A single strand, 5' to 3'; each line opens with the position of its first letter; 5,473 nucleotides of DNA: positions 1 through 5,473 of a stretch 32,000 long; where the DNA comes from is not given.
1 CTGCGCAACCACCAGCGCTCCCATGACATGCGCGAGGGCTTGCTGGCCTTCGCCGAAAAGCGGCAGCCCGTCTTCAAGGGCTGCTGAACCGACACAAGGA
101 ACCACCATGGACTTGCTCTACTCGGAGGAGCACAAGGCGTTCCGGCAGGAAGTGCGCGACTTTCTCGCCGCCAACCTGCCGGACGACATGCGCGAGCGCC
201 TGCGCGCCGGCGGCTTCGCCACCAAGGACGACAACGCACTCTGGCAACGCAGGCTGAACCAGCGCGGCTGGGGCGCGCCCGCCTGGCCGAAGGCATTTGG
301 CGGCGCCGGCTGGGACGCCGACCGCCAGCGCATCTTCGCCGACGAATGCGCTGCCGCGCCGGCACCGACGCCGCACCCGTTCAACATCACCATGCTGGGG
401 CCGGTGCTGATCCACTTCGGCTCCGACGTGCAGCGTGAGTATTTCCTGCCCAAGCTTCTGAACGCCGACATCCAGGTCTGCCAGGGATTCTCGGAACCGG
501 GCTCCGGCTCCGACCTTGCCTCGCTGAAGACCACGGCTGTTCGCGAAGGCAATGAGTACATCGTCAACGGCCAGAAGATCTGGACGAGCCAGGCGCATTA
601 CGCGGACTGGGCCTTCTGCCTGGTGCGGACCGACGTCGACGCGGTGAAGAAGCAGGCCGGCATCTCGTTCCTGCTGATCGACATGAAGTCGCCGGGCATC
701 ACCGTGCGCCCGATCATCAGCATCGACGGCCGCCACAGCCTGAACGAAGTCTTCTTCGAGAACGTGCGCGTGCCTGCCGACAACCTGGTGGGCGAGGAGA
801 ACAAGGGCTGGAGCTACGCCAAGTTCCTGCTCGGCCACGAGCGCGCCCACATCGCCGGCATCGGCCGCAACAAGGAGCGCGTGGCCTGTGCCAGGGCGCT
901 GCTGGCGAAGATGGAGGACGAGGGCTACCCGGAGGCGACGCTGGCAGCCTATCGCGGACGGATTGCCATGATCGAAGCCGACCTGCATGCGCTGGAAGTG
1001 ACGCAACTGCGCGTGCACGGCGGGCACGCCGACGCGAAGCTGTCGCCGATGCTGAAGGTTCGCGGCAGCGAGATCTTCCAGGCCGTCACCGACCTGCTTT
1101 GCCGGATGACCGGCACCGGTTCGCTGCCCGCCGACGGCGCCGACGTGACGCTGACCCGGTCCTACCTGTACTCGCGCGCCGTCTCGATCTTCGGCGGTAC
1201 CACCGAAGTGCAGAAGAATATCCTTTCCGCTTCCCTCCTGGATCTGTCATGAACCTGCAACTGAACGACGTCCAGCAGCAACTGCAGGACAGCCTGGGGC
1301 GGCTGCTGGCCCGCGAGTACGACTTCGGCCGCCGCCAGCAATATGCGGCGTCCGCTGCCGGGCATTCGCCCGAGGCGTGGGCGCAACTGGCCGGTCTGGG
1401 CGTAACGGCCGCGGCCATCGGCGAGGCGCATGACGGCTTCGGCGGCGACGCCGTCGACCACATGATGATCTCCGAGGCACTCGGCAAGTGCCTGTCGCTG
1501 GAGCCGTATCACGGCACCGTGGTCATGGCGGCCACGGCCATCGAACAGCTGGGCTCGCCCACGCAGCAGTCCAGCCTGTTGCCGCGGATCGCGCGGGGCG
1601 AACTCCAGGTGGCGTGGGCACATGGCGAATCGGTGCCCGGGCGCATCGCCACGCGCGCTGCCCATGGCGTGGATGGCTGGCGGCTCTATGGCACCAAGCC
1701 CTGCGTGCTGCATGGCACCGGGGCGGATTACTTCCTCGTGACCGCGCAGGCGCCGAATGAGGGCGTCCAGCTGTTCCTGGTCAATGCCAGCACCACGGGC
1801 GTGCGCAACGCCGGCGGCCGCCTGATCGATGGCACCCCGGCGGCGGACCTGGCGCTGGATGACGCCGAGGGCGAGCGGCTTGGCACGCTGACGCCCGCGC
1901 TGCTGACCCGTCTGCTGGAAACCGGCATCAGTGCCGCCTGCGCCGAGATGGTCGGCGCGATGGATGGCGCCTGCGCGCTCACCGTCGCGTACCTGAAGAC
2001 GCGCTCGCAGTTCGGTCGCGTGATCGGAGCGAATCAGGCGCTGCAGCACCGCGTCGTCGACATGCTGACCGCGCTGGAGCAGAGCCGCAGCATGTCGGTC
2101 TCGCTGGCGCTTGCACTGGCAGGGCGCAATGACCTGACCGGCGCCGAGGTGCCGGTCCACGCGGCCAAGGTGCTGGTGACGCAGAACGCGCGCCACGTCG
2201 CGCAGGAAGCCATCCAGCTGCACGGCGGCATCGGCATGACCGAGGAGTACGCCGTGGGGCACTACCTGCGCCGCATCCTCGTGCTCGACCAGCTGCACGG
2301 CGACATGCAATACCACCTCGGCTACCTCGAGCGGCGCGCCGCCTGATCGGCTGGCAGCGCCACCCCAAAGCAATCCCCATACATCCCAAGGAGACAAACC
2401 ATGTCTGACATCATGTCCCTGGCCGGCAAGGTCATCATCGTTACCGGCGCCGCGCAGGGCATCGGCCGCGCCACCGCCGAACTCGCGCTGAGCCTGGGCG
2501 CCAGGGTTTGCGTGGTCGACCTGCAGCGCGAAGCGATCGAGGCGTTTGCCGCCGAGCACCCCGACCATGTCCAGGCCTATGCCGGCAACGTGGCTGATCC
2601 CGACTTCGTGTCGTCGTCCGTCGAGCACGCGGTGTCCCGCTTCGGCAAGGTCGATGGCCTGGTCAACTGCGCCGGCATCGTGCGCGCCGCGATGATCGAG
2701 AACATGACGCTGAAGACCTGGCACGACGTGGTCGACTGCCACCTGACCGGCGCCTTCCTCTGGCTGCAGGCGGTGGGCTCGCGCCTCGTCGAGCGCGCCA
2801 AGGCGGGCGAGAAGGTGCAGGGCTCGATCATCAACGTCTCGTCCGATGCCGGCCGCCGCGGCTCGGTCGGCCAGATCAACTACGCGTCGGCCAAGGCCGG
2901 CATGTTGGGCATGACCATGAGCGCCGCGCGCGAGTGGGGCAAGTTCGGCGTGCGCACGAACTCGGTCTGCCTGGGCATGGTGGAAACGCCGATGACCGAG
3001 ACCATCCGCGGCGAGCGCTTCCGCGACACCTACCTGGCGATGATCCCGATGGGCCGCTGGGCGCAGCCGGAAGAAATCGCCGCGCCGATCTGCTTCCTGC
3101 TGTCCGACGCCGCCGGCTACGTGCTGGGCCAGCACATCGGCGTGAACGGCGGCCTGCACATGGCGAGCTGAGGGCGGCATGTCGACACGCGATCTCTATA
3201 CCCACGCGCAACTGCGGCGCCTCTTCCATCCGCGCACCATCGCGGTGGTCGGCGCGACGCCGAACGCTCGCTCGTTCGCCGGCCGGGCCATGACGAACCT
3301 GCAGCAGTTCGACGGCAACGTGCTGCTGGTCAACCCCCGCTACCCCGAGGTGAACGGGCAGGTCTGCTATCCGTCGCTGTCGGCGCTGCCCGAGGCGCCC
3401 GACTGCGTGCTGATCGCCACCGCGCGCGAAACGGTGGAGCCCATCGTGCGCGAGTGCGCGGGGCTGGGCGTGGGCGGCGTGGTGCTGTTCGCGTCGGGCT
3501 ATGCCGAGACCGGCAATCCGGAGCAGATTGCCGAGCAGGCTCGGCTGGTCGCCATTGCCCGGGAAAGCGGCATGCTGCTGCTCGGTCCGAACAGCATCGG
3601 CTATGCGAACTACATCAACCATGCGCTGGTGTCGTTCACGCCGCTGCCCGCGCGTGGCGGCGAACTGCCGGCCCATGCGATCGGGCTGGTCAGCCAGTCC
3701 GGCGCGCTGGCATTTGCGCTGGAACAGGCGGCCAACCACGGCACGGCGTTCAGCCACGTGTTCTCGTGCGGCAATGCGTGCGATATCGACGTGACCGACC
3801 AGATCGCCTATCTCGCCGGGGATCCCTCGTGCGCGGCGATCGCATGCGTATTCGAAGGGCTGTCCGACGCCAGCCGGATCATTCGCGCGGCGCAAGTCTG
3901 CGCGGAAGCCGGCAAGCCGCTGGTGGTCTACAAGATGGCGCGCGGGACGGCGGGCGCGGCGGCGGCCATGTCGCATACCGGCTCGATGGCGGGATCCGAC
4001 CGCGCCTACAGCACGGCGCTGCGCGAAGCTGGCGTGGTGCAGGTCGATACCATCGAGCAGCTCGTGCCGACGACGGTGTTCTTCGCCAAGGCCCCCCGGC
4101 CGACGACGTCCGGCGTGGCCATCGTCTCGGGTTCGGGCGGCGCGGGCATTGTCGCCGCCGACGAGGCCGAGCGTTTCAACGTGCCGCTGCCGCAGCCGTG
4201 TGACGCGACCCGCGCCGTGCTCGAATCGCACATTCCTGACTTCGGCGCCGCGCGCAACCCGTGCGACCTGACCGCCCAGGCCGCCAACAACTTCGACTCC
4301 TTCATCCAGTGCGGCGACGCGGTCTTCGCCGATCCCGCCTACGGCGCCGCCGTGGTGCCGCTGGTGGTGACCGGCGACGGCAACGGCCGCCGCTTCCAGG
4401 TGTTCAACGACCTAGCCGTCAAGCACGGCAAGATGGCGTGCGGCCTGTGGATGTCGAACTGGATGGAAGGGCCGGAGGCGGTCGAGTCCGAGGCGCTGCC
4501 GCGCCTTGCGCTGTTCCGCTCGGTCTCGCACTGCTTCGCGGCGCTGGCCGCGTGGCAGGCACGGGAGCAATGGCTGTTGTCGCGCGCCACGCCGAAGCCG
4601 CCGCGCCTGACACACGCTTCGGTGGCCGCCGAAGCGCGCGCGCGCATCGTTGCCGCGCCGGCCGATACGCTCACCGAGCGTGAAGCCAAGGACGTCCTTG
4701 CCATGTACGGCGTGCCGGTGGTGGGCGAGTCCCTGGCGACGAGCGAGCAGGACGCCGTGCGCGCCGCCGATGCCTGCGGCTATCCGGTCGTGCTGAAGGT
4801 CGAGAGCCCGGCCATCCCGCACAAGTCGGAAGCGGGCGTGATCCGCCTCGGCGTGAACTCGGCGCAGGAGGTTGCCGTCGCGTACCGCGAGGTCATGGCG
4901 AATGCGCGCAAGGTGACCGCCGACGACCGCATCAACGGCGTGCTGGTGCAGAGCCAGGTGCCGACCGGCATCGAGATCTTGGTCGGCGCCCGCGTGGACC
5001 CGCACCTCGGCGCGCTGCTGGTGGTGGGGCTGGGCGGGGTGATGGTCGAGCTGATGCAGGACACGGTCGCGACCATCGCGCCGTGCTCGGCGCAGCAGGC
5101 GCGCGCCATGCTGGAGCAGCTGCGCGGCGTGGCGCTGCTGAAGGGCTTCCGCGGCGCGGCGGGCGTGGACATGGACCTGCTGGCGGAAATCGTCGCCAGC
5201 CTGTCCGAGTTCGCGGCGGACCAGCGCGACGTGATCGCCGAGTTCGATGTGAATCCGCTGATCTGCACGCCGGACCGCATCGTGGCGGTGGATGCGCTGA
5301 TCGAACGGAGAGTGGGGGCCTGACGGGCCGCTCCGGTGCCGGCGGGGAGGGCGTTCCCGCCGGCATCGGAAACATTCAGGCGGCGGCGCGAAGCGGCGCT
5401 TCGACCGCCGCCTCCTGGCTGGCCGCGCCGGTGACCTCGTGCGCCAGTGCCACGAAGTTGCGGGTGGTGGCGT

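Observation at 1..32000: Island that rebuilds the peroxisomal / steroid-side-chain toolkit for 2-methyl-branched acyl-CoAs, with no ring-cleavage genes in view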

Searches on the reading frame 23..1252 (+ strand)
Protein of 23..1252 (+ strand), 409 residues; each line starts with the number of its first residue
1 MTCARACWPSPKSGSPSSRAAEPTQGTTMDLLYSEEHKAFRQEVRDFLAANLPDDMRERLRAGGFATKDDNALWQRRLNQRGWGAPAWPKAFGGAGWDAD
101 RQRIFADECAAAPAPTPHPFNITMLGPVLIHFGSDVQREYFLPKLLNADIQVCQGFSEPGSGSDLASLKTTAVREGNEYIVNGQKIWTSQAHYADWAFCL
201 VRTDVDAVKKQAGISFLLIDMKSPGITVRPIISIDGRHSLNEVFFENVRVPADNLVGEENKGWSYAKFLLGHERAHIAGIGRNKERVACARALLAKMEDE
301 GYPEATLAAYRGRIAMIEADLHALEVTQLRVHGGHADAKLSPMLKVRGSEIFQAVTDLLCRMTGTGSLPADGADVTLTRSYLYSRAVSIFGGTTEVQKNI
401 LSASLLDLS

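Call 7: search_protein_families(library=pfam, proteins=[window:23-1252:+])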
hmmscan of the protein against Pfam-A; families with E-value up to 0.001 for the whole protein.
window:23-1252:+ (409 aa): 3 families
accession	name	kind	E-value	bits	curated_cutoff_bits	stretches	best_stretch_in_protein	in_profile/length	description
PF02770.24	Acyl-CoA_dh_M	-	3.9e-21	75.5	33.3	1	153-248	1-97/97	Acyl-CoA dehydrogenase, middle domain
PF02771.21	Acyl-CoA_dh_N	-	7.7e-17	62.1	22.9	1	34-147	1-111/113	Acyl-CoA dehydrogenase, N-terminal domain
PF00441.29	Acyl-CoA_dh_1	-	4.1e-14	53.4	22.4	1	260-405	1-149/150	Acyl-CoA dehydrogenase, C-terminal domain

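Call 12: search_protein_families(library=ncbifam, proteins=[window:23-1252:+], max_evalue=1e-10)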
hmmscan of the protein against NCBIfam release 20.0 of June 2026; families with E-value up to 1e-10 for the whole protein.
window:23-1252:+ (409 aa): 13 families
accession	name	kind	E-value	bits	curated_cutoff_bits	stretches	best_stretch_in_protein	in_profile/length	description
TIGR03204.1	pimC_large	equivalog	1.9e-123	412.2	623.85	1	30-407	1-394/395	pimeloyl-CoA dehydrogenase large subunit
NF042972.1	AcrlCoAredClosAcrC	equivalog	1.2e-35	122.9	640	1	29-406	1-377/378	acryloyl-CoA reductase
NF043006.1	CyhCrbnylCoADH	equivalog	5.8e-26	91.4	650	1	88-402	54-372/380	cyclohexane-1-carbonyl-CoA dehydrogenase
TIGR03207.1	cyc_hxne_CoA_dh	equivalog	1.5e-25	89.7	575.35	1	35-275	3-239/372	cyclohexanecarboxyl-CoA dehydrogenase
NF008997.0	PRK12341.1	equivalog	2.8e-25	89.2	537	1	29-265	1-233/382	acyl-CoA dehydrogenase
NF058590.1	AcCoDHFadEBacil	equivalog_domain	1.3e-24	86.6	600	1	33-333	21-318/586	acyl-CoA dehydrogenase FadE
NF045552.1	GlutCoADH_Des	equivalog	2.1e-24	86.4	470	1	29-320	1-292/387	glutaryl-CoA dehydrogenase Acd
NF045652.1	ProlPCPDhRedW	equivalog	1.7e-23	83.1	650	1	37-402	4-370/376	L-prolyl-[peptidyl-carrier protein] dehydrogenase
NF053553.1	prodigi_MBC_PigA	equivalog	9.6e-23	80.9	500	1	29-262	1-233/381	prodigiosin MBC biosynthesis dehydrogenase PigA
NF042439.1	SulpropCoADesulf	equivalog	5.3e-17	61.6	600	1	87-407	42-372/379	3-sulfinopropanoyl-CoA desulfinase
NF052270.1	Staph_DH_FadE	equivalog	1.8e-15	56.6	600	1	131-280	119-265/400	acyl-CoA dehydrogenase FadE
NF002885.1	PRK03354.1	equivalog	3.8e-12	45.9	540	1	87-278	55-243/378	crotonobetainyl-CoA dehydrogenase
TIGR03203.1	pimD_small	equivalog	1.1e-11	44.5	652.7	1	33-266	4-232/378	pimeloyl-CoA dehydrogenase small subunit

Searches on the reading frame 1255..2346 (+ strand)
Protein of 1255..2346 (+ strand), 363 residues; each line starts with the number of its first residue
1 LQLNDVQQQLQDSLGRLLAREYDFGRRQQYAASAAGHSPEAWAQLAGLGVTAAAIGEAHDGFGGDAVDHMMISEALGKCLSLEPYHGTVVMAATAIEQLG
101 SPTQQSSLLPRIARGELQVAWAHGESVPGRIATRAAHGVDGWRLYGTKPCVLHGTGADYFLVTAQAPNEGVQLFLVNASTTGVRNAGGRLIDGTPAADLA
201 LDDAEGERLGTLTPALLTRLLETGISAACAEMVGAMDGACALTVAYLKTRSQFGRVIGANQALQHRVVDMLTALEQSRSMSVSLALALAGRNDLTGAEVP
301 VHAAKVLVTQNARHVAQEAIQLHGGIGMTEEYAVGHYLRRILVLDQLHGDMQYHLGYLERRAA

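Call 7: search_protein_families(library=pfam, proteins=[window:1255-2346:+])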
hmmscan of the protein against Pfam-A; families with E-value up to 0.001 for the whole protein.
window:1255-2346:+ (363 aa): 4 families
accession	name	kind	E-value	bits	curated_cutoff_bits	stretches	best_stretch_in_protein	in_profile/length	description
PF00441.29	Acyl-CoA_dh_1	-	2.7e-23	83.2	22.4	1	228-361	18-148/150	Acyl-CoA dehydrogenase, C-terminal domain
PF02771.21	Acyl-CoA_dh_N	-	2.6e-13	50.8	22.9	1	5-116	2-113/113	Acyl-CoA dehydrogenase, N-terminal domain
PF02770.24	Acyl-CoA_dh_M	-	3.2e-07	30.9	33.3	1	129-185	14-75/97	Acyl-CoA dehydrogenase, middle domain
PF08028.16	Acyl-CoA_dh_2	-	1.2e-05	26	22.7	1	228-342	3-124/134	Acyl-CoA dehydrogenase, C-terminal domain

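Call 12: search_protein_families(library=ncbifam, proteins=[window:1255-2346:+], max_evalue=1e-10)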
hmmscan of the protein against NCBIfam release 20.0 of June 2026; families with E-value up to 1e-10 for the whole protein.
window:1255-2346:+ (363 aa): 12 families
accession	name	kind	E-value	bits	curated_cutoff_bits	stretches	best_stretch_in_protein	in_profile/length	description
TIGR03203.1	pimD_small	equivalog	6.4e-74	249.3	652.7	1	3-356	4-370/378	pimeloyl-CoA dehydrogenase small subunit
NF053553.1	prodigi_MBC_PigA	equivalog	2e-29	102.9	500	1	2-338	4-355/381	prodigiosin MBC biosynthesis dehydrogenase PigA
NF045652.1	ProlPCPDhRedW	equivalog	1.2e-28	100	650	1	35-333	30-345/376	L-prolyl-[peptidyl-carrier protein] dehydrogenase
NF042972.1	AcrlCoAredClosAcrC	equivalog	5.4e-27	94.4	640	1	37-339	37-353/378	acryloyl-CoA reductase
NF050027.1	acylCoADhIpdE2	equivalog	1.8e-25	90.1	450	1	227-360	183-308/311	acyl-CoA dehydrogenase IpdE2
NF008997.0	PRK12341.1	equivalog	1e-20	74.2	537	1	3-339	5-353/382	acyl-CoA dehydrogenase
NF058590.1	AcCoDHFadEBacil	equivalog_domain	3.2e-18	65.6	600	1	44-339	61-387/586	acyl-CoA dehydrogenase FadE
NF042439.1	SulpropCoADesulf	equivalog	6.2e-18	64.7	600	1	43-339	31-347/379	3-sulfinopropanoyl-CoA desulfinase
NF045552.1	GlutCoADH_Des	equivalog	4.3e-14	52.5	470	1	40-341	41-358/387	glutaryl-CoA dehydrogenase Acd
NF002885.1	PRK03354.1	equivalog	1.9e-13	50.2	540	1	2-349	4-359/378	crotonobetainyl-CoA dehydrogenase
NF052270.1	Staph_DH_FadE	equivalog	2.4e-13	49.6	600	1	96-338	117-369/400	acyl-CoA dehydrogenase FadE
NF043006.1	CyhCrbnylCoADH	equivalog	2.3e-12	46.6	650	1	130-341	135-354/380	cyclohexane-1-carbonyl-CoA dehydrogenase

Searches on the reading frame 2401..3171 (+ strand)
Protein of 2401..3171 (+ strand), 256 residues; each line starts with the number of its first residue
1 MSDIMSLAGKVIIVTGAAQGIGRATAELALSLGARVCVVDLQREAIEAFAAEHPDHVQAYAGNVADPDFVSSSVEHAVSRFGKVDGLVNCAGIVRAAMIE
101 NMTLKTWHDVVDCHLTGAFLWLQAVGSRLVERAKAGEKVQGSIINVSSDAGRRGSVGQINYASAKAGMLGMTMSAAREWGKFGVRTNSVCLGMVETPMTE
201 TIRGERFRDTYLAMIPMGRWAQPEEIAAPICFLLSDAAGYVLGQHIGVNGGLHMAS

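Call 7: search_protein_families(library=pfam, proteins=[window:2401-3171:+])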
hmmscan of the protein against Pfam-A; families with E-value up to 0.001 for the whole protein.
window:2401-3171:+ (256 aa): 4 families
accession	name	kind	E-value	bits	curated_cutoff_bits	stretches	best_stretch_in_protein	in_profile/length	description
PF13561.12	adh_short_C2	-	2.9e-58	197.7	27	1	16-253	1-236/236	Enoyl-(Acyl carrier protein) reductase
PF00106.31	adh_short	-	3.9e-50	170.5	26.6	1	10-203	1-191/195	short chain dehydrogenase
PF08659.16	KR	-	6.3e-14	52.7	22.6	1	12-194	3-178/180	KR domain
PF01370.27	Epimerase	-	0.00068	19.6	20.9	0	12-94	1-74/240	NAD dependent epimerase/dehydratase family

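Call 12: search_protein_families(library=ncbifam, proteins=[window:2401-3171:+], max_evalue=1e-10)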
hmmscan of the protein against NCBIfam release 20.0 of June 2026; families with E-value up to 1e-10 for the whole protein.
window:2401-3171:+ (256 aa): 192 families (the best 25 are shown)
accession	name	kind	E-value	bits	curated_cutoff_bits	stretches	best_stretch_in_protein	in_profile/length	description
NF004198.0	PRK05653.1-3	equivalog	6.3e-67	225.6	296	1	6-254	4-248/248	3-oxoacyl-ACP reductase FabG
TIGR01830.1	3oxo_ACP_reduc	equivalog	2.5e-59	200.9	297.75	1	13-252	2-238/239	3-oxoacyl-[acyl-carrier-protein] reductase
NF009466.0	PRK12826.1-2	subfamily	4e-57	193.5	222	1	10-255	4-247/248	3-oxoacyl-ACP reductase FabG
NF005559.1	PRK07231.1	subfamily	1.7e-55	188.2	215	1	7-252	2-247/249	glucose 1-dehydrogenase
TIGR01829.1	AcAcCoA_reduct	subfamily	5.2e-55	186.7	302.1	1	10-254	1-242/242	acetoacetyl-CoA reductase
NF009464.0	PRK12824.1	subfamily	5.3e-55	186.8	269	1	10-254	3-244/245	3-oxoacyl-ACP reductase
NF004197.0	PRK05653.1-1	equivalog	9.6e-54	182.6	332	1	5-254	3-248/249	3-oxoacyl-ACP reductase FabG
NF052558.1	MBtsdlDhBudC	equivalog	1.1e-53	182.3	270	1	8-253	2-242/250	meso-2,3-butanediol dehydrogenase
NF005309.0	PRK06841.1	subfamily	4.4e-53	180.4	286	1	5-252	11-252/255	GolD/DthD family dehydrogenase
NF006072.0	PRK08217.1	subfamily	2.9e-52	178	298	1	5-254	1-253/253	3-ketoacyl-(acyl-carrier-protein) reductase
NF004199.0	PRK05653.1-4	equivalog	1e-49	169.4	301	1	5-254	1-247/247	3-oxoacyl-ACP reductase FabG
NF004791.0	PRK06138.1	equivalog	5.4e-47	160.2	312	1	5-253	1-250/252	SDR family oxidoreductase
NF005861.0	PRK07791.1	subfamily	7.8e-47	160.1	373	1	7-251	4-255/300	SDR family oxidoreductase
NF005862.0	PRK07792.1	equivalog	1.3e-46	159.1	414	1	5-251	9-254/307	3-oxoacyl-ACP reductase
NF005472.0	PRK07067.1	equivalog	8.2e-46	156.6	338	1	5-254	2-256/257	L-iditol 2-dehydrogenase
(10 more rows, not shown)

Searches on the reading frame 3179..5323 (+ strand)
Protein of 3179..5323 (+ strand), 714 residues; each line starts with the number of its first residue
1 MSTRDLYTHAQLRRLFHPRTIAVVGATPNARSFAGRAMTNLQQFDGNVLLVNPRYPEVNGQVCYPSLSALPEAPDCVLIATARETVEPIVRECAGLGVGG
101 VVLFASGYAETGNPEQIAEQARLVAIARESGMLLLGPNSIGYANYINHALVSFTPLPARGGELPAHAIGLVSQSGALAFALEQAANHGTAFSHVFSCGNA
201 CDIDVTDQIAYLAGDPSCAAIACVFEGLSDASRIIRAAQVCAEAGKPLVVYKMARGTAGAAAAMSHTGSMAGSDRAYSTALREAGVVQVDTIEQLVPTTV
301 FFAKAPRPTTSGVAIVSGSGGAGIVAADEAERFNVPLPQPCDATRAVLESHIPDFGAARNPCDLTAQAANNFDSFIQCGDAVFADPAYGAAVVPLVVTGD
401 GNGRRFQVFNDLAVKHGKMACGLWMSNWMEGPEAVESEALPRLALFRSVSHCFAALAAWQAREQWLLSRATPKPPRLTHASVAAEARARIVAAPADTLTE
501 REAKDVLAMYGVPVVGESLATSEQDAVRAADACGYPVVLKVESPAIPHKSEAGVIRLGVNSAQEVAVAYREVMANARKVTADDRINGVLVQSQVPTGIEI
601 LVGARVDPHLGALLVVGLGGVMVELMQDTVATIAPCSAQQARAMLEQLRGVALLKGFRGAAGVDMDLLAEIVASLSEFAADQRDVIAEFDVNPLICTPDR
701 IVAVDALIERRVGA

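Call 7: search_protein_families(library=pfam, proteins=[window:3179-5323:+])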
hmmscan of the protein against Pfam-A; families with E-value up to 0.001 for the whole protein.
window:3179-5323:+ (714 aa): 4 families
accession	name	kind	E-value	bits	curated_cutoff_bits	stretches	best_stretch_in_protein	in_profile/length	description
PF13549.11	ATP-grasp_5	-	8.4e-64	215.4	27.6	1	492-708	4-219/221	ATP-grasp domain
PF13607.11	Succ_CoA_lig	-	8.4e-43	145.9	27.4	1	167-299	3-135/138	Succinyl-CoA ligase like flavodoxin domain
PF13380.12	CoA_binding_2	-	1.5e-25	90.3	22.8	1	19-143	1-114/116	CoA binding domain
PF02629.25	CoA_binding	-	8.3e-05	23.7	22.3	1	19-107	4-97/97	CoA binding domain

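Call 12: search_protein_families(library=ncbifam, proteins=[window:3179-5323:+], max_evalue=1e-10)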
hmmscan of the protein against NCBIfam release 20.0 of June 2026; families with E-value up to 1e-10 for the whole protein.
window:3179-5323:+ (714 aa): 4 families
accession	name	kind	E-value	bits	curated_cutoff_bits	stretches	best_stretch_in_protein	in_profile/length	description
NF045493.1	HydDutCoALig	equivalog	7.2e-113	378.5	1300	1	15-696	6-682/698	4-hydroxybutyrate--CoA ligase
NF045492.1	HydPropCoALig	equivalog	3.4e-109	366.1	1300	2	11-372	247-608/700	3-hydroxypropionate--CoA ligase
NF045494.1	AcCoALig_Archglob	equivalog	3.8e-105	352.7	1200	2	8-418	214-618/665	acetate--CoA ligase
TIGR02717.1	AcCoA-syn-alpha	equivalog_domain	8.2e-89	298.3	567.15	1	12-393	1-376/447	acetate--CoA ligase alpha subunit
